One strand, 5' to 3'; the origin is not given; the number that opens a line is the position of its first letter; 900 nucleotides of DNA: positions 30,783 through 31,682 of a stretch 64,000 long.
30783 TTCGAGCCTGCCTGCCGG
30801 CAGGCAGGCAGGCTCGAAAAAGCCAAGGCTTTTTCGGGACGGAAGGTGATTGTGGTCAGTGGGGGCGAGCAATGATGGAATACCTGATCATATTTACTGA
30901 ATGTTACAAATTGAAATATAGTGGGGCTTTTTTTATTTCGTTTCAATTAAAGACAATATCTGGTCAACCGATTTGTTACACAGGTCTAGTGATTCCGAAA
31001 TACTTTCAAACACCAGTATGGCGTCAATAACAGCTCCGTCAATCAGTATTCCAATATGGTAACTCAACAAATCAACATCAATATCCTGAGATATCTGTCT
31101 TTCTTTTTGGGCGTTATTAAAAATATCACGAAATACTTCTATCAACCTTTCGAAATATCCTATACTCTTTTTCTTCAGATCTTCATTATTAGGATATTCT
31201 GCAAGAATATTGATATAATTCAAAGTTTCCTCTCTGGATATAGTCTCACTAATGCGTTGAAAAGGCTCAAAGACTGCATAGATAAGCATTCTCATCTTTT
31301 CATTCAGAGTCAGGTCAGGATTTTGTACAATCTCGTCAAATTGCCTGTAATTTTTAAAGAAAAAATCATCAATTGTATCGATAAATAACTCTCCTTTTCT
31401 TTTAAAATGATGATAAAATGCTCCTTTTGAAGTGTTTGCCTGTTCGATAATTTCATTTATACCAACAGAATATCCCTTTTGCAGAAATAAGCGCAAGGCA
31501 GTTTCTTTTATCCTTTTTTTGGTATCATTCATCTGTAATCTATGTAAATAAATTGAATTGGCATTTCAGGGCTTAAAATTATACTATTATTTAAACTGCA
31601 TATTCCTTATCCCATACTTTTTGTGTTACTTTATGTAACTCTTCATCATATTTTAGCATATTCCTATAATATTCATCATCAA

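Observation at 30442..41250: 8-mer arrays are always joined to the same structured non-coding module: a dispersed element with a repeat tail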

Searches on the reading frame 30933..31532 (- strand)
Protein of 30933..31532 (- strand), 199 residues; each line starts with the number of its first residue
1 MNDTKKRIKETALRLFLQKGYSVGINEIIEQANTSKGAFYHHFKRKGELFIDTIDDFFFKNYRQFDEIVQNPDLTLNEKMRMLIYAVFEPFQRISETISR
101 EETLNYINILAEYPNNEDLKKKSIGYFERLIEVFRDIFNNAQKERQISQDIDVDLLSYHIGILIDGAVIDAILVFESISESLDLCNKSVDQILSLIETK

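Call 31: find_encoding_contigs(protein=window:30933-31532:-, flank=3000, max_places=10)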
Protein window:30933-31532:- (199 aa): no gene with exactly this product is on record in the collection.
